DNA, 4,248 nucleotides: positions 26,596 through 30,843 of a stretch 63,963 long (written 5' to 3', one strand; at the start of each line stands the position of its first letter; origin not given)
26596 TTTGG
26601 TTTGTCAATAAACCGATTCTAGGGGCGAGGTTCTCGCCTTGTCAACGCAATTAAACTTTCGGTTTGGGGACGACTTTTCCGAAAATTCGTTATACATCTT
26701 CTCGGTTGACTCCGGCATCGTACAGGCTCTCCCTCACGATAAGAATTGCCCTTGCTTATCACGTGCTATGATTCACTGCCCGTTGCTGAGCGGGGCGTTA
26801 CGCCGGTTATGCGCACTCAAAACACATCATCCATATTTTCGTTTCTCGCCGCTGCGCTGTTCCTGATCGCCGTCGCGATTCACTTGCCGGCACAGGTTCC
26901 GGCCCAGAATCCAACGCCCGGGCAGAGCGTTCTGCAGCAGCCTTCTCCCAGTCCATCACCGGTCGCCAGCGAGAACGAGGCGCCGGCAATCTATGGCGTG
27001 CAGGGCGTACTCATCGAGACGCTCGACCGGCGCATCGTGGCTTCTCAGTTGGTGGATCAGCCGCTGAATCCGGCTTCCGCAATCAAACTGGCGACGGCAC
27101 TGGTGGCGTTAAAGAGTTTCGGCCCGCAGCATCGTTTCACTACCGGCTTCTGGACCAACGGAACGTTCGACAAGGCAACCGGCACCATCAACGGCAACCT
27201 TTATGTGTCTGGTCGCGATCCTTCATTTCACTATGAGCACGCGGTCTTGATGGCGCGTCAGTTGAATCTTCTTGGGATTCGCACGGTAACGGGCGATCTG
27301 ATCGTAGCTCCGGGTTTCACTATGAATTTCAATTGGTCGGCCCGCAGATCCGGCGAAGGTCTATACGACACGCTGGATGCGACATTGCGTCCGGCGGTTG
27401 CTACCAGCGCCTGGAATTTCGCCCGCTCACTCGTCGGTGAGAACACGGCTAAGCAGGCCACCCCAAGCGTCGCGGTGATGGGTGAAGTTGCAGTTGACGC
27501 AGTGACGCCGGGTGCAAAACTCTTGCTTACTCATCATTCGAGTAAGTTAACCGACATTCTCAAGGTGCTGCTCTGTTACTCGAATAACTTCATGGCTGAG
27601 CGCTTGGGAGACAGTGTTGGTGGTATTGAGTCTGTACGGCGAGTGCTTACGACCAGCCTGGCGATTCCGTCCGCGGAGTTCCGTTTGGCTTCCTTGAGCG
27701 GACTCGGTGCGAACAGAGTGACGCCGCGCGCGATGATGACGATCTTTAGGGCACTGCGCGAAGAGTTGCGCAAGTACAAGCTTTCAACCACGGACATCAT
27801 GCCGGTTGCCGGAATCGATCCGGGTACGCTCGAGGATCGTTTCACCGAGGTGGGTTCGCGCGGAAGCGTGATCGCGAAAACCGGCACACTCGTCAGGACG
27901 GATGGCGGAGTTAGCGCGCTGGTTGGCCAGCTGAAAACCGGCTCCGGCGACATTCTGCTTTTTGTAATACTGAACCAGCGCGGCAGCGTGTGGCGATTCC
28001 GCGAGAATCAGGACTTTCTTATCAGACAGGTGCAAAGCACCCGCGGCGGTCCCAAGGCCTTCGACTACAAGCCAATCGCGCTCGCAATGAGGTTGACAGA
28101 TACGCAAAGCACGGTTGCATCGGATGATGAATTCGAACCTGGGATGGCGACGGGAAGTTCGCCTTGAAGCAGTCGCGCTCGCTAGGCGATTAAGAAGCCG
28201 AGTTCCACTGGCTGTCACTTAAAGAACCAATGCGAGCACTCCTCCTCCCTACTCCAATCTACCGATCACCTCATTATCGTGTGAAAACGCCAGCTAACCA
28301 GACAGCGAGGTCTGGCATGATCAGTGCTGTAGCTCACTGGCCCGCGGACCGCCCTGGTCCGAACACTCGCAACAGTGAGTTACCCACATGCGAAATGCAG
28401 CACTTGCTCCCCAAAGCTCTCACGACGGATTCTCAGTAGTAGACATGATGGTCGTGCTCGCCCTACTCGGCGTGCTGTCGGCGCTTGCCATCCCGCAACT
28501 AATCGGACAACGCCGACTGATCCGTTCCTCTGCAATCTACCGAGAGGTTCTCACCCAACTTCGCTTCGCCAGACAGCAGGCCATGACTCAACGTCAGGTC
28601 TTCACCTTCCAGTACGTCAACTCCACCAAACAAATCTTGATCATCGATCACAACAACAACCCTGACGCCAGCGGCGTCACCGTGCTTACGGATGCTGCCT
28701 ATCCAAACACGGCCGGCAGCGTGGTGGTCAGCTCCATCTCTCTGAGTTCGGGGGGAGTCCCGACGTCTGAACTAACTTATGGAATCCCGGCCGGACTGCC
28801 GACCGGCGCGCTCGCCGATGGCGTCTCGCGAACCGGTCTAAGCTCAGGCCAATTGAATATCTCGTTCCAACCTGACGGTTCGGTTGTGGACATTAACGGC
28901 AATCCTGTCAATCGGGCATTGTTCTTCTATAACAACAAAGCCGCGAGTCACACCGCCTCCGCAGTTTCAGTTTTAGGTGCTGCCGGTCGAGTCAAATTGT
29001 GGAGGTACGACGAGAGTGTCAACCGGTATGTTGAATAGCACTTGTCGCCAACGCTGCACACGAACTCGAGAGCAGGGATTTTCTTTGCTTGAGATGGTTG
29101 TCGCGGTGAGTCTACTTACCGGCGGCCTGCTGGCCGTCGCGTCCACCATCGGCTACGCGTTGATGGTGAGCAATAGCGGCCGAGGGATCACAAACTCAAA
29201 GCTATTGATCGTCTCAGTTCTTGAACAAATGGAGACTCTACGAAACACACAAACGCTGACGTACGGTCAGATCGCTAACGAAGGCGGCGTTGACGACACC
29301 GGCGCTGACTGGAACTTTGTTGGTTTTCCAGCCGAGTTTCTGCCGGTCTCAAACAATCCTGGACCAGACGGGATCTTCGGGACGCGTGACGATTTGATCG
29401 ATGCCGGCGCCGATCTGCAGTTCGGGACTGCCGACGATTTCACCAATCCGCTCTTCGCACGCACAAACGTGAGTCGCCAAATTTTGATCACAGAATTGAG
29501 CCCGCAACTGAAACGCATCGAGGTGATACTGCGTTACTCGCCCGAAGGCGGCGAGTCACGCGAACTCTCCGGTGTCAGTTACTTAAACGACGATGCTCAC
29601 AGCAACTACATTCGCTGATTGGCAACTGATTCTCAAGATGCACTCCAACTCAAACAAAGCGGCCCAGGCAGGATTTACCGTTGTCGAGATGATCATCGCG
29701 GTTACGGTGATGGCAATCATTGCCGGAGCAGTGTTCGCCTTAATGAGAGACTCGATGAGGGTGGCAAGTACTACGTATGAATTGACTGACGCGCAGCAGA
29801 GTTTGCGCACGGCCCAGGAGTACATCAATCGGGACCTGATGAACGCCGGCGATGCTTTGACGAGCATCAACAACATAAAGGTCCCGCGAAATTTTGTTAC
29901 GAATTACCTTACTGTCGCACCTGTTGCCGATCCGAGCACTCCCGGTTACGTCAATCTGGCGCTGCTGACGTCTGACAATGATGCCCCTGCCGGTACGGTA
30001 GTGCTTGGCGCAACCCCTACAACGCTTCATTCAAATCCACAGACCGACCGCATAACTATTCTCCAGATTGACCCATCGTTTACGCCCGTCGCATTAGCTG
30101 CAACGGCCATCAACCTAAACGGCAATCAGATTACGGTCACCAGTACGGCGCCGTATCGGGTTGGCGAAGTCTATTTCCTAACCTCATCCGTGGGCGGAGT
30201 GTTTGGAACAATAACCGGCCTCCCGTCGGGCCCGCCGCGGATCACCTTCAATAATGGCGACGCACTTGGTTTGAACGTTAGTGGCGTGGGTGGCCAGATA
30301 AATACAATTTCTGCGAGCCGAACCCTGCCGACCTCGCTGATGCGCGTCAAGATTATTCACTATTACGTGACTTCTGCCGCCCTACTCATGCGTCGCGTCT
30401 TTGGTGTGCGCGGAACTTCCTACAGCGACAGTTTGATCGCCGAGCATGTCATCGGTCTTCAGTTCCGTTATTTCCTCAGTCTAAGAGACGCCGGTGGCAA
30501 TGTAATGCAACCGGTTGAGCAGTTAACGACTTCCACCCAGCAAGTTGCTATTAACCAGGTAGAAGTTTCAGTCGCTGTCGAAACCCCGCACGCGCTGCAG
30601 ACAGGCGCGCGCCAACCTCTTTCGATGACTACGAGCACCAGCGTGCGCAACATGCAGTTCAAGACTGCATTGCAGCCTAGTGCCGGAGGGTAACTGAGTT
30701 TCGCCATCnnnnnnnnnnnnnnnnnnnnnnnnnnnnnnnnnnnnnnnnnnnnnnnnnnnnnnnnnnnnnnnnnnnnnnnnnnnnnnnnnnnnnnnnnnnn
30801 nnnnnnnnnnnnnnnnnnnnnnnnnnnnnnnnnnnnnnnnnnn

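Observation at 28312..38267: Two tandem sigma-54-driven minor-pilin modules in GspH-I-J-K order, with no core pilus machinery nearby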

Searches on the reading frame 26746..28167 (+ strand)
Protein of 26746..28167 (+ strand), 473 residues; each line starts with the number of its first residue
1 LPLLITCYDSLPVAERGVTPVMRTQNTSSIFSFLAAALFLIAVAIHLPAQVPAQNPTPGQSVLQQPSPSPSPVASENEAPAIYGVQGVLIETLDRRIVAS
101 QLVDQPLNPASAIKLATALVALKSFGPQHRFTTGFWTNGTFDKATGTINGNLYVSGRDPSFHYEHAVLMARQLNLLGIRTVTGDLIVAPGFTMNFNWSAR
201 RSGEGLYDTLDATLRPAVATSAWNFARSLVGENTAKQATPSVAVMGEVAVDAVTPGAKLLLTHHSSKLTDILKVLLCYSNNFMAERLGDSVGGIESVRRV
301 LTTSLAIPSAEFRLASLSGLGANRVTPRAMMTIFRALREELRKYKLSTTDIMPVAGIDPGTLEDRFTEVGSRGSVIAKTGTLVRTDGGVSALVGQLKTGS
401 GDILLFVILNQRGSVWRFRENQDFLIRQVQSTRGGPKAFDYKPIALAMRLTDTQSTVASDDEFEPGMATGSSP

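Call 77: search_protein_families(library=pfam, proteins=[window:26746-28167:+], max_evalue=0.001)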
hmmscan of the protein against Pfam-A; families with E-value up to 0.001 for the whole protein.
window:26746-28167:+ (473 aa): 1 family
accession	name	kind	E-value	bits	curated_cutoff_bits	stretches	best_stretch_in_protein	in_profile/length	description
PF02113.21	Peptidase_S13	-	3.9e-47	161.5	22.8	2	241-411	247-423/444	D-Ala-D-Ala carboxypeptidase 3 (S13) family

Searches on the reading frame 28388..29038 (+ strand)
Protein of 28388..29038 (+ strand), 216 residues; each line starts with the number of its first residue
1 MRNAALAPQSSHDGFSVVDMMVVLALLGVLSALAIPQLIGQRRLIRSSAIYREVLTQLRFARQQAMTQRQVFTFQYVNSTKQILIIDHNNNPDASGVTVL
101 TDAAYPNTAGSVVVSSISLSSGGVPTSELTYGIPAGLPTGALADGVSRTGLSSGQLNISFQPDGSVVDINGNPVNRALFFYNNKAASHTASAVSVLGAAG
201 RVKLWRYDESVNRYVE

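Call 3: search_protein_families(library=pfam, proteins=[window:28388-29038:+], max_evalue=0.1)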
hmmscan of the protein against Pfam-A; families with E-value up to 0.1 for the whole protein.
window:28388-29038:+ (216 aa): 2 families
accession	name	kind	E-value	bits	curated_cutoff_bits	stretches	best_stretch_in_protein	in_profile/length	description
PF12019.13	GspH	-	5.9e-06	27.2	21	1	52-171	3-82/108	Type II transport protein GspH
PF07963.17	N_methyl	-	0.026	14.5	21.2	1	14-34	6-26/27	Prokaryotic N-terminal methylation motif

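Call 4: search_protein_families(library=ncbifam, proteins=[window:28388-29038:+], max_evalue=0.1)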
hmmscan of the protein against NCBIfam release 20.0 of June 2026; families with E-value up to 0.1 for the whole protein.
window:28388-29038:+ (216 aa): 11 families
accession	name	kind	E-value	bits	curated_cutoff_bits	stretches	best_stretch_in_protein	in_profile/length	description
TIGR01708.2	typeII_sec_gspH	equivalog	2.5e-07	30.8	80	1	13-98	2-87/169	type II secretion system minor pseudopilin GspH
NF041013.1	T4P_ComGE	equivalog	1.8e-05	24.8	49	1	14-89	5-82/83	competence type IV pilus minor pilin ComGE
NF047827.1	T3SSXpsH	equivalog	2.3e-05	24.2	160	1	14-75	2-63/145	type II secretion system protein XpsH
TIGR01710.1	typeII_sec_gspG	equivalog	4.5e-05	23.5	88.85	1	14-59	2-43/134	type II secretion system major pseudopilin GspG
NF040999.1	pilin_ComGC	equivalog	0.0001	22.4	75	1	13-57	2-49/84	competence type IV pilus major pilin ComGC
NF041775.1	typeIV_PilA_Myxo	equivalog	0.00017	21.6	400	1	12-41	10-39/214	type IV pilin protein PilA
NF007862.0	PRK10574.1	equivalog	0.00037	20.6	138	1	12-38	4-30/145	prepilin peptidase-dependent pilin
NF040982.1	ComGD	equivalog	0.00069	20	70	1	13-90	2-79/139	competence type IV pilus minor pilin ComGD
TIGR02596.1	TIGR02596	subfamily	0.00099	19.2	70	1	15-70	1-56/196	Verru_Chthon cassette protein D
NF007800.0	PRK10506.1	equivalog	0.011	15.5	158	1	11-89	7-86/163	prepilin peptidase-dependent protein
TIGR02532.1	IV_pilin_GFxxxE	domain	0.013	15.3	16.3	1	20-35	9-24/24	prepilin-type N-terminal cleavage/methylation domain-containing protein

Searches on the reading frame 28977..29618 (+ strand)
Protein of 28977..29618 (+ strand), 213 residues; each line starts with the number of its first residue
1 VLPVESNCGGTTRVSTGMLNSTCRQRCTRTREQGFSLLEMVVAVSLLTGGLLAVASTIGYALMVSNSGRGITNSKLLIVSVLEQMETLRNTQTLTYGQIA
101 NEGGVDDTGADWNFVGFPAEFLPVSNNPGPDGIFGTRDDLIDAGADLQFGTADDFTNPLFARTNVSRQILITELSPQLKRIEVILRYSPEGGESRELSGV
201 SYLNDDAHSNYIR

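Call 3: search_protein_families(library=pfam, proteins=[window:28977-29618:+], max_evalue=0.1)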
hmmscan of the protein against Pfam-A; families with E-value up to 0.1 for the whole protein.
window:28977-29618:+ (213 aa): 1 family
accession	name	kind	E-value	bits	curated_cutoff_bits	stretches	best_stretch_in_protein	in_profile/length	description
PF07963.17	N_methyl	-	0.00025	20.9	21.2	1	30-48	2-20/27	Prokaryotic N-terminal methylation motif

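Call 4: search_protein_families(library=ncbifam, proteins=[window:28977-29618:+], max_evalue=0.1)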
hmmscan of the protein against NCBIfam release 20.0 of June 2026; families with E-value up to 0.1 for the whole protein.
window:28977-29618:+ (213 aa): 5 families
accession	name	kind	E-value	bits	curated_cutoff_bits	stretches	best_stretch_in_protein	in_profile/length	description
TIGR02523.1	type_IV_pilV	equivalog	0.00025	21.5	52.2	1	33-106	2-73/139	type IV pilus modification protein PilV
NF006453.0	PRK08808.1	equivalog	0.0011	18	295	1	29-74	3-48/211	type II secretion system protein J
TIGR02532.1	IV_pilin_GFxxxE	domain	0.0043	16.8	16.3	1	33-54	2-23/24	prepilin-type N-terminal cleavage/methylation domain-containing protein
NF007848.0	PRK10557.1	equivalog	0.02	14.2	120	1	25-56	3-34/192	prepilin peptidase-dependent protein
NF041002.1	pilin_ComGF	equivalog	0.079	13.2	80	0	32-78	1-47/139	competence type IV pilus minor pilin ComGF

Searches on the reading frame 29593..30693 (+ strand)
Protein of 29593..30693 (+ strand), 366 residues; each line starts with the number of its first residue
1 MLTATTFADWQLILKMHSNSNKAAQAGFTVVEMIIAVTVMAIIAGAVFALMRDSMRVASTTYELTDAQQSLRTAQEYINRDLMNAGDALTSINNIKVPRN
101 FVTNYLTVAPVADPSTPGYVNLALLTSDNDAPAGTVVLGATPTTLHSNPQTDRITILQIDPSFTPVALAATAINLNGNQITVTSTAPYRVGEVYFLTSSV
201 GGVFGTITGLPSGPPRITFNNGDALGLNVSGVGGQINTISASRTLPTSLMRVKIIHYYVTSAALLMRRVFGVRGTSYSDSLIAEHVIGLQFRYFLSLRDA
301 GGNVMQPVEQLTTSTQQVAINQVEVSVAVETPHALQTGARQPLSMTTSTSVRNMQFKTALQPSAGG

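Call 3: search_protein_families(library=pfam, proteins=[window:29593-30693:+], max_evalue=0.1)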
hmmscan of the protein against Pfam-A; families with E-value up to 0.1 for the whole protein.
window:29593-30693:+ (366 aa): 2 families
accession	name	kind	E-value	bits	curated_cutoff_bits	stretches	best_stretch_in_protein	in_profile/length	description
PF07963.17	N_methyl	-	1.2e-05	25.1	21.2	1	24-48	3-27/27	Prokaryotic N-terminal methylation motif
PF02466.24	Tim17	-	0.015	16.1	32.7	0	34-74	5-41/111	Tim17/Tim22/Tim23/Pmp24 family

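Call 4: search_protein_families(library=ncbifam, proteins=[window:29593-30693:+], max_evalue=0.1)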
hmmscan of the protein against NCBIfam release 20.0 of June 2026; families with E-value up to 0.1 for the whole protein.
window:29593-30693:+ (366 aa): 16 families
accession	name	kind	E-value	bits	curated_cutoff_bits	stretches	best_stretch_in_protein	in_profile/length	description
NF038304.1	EPS_HpsC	equivalog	3.9e-06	26.7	200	1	11-85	6-80/318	hormogonium polysaccharide secretion pseudopilin HpsC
TIGR02532.1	IV_pilin_GFxxxE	domain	0.00016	21.4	16.3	1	25-47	1-23/24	prepilin-type N-terminal cleavage/methylation domain-containing protein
NF006453.0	PRK08808.1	equivalog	0.00027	20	295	1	22-93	3-74/211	type II secretion system protein J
TIGR01708.2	typeII_sec_gspH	equivalog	0.0013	18.7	80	1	25-76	1-52/169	type II secretion system minor pseudopilin GspH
TIGR02599.1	TIGR02599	subfamily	0.0021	17.4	256.5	1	27-85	1-59/361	Verru_Chthon cassette protein C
TIGR01711.1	gspJ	equivalog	0.0031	17.3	64.85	1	26-85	1-60/192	type II secretion system minor pseudopilin GspJ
NF053549.1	FtsL_Actino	equivalog_domain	0.0042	16.9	55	1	35-77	3-45/83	cell division protein FtsL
NF007862.0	PRK10574.1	equivalog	0.0087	16.2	138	1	24-111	3-87/145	prepilin peptidase-dependent pilin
NF041002.1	pilin_ComGF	equivalog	0.016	15.5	80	1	25-94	1-67/139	competence type IV pilus minor pilin ComGF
NF058541.1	SusR_regulator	equivalog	0.032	13.4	480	1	15-96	292-368/515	SusR family glycan utilization regulator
NF038303.1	EPS_HpsB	equivalog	0.035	14.1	150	1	25-64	2-43/211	hormogonium polysaccharide secretion pseudopilin HpsB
NF007800.0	PRK10506.1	equivalog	0.041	13.7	158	1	21-81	4-67/163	prepilin peptidase-dependent protein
NF041013.1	T4P_ComGE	equivalog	0.048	13.8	49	1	27-82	5-57/83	competence type IV pilus minor pilin ComGE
NF007660.0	PRK10332.1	equivalog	0.067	13.7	86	0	24-59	7-42/107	prepilin-type N-terminal cleavage/methylation domain-containing protein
NF007848.0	PRK10557.1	equivalog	0.071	12.4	120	0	19-86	4-71/192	prepilin peptidase-dependent protein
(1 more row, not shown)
